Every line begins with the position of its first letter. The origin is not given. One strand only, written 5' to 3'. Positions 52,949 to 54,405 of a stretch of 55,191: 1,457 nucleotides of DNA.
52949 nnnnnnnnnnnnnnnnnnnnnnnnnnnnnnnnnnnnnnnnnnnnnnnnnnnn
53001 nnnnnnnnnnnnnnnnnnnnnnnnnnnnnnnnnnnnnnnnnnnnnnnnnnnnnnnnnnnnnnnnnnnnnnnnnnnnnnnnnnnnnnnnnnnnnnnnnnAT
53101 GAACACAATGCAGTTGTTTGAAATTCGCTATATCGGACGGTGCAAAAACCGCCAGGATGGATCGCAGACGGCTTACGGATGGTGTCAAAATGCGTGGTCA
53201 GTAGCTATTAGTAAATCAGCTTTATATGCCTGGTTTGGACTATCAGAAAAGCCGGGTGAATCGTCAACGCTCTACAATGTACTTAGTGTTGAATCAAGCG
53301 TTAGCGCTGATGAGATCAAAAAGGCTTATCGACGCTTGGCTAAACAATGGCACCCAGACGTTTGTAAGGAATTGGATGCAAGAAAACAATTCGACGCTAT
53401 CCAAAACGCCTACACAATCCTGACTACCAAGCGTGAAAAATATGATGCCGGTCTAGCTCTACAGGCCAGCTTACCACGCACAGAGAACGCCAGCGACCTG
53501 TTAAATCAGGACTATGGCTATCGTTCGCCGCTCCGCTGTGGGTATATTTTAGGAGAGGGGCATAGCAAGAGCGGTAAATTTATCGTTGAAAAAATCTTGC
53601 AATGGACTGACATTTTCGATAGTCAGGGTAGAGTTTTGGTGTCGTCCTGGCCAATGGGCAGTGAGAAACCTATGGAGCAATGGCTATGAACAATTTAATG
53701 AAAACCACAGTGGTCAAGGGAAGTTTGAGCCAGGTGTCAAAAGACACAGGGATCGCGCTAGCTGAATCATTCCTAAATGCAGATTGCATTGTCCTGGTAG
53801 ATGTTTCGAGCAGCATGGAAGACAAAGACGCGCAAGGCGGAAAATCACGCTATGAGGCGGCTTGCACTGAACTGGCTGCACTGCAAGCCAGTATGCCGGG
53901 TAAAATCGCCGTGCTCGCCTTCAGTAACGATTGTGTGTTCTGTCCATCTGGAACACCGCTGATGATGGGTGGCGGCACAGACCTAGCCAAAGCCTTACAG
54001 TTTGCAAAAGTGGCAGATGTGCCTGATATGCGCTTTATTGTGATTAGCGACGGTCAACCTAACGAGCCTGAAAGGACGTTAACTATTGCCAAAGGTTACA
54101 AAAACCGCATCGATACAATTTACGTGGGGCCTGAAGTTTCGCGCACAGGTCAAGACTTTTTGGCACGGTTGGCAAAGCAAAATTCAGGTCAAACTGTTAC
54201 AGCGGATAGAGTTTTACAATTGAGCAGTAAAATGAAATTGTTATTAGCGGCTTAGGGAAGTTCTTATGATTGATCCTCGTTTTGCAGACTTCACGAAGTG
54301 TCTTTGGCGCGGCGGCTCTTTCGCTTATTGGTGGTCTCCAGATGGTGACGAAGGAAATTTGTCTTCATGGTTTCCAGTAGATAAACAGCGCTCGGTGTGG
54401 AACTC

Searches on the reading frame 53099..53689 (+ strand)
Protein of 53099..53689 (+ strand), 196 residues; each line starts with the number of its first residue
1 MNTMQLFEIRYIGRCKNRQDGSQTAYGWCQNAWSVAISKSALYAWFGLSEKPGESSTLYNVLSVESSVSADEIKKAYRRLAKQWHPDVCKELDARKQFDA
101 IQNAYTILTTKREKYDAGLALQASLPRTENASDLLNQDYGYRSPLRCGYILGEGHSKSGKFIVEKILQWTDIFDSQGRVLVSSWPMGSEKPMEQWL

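Call 14: search_protein_families(library=pfam, proteins=[window:53099-53689:+], max_evalue=0.01)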
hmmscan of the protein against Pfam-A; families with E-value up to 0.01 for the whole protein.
window:53099-53689:+ (196 aa): 1 family
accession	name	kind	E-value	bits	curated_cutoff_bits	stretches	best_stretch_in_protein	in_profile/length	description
PF00226.36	DnaJ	-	4.3e-19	68.8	27.8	1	58-116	2-63/63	DnaJ domain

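Call 15: search_protein_families(library=phrogs, proteins=[window:53099-53689:+], max_evalue=0.001)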
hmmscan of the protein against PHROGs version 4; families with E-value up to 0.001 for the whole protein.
window:53099-53689:+ (196 aa): 7 families
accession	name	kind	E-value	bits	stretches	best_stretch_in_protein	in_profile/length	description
phrog_14336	-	unknown function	2.2e-16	61.1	1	57-124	5-74/363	-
phrog_11153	-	unknown function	3.7e-07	31.1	1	56-127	5-78/337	-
phrog_2778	-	unknown function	1.6e-06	29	1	57-117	36-97/239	-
phrog_31004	-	unknown function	6.5e-06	27.5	1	57-118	2-64/156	-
phrog_9210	-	unknown function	1.1e-05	26.2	1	50-108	139-199/204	-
phrog_15863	-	unknown function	0.00014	22.3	1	68-111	154-196/312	-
phrog_13942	-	unknown function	0.00023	21.5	1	60-112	19-68/336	-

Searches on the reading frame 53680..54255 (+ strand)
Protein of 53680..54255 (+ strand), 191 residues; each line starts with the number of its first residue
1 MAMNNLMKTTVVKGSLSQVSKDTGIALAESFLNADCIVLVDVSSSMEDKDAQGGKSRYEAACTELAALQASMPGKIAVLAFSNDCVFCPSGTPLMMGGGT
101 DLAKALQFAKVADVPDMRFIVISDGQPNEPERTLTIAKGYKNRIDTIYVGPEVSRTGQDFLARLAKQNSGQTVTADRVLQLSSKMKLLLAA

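Call 14: search_protein_families(library=pfam, proteins=[window:53680-54255:+], max_evalue=0.01)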
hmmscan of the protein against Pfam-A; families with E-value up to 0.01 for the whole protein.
window:53680-54255:+ (191 aa): 2 families
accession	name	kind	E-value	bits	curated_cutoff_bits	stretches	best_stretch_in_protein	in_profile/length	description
PF13519.12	VWA_2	-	1.8e-06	28.9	27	1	37-84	2-48/107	von Willebrand factor type A domain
PF05762.20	VWA_CoxE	-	0.0074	16.2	26.4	0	34-48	57-71/222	VWA domain containing CoxE-like protein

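Call 15: search_protein_families(library=phrogs, proteins=[window:53680-54255:+], max_evalue=0.001)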
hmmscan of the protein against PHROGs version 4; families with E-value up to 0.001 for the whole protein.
window:53680-54255:+ (191 aa): 0 families
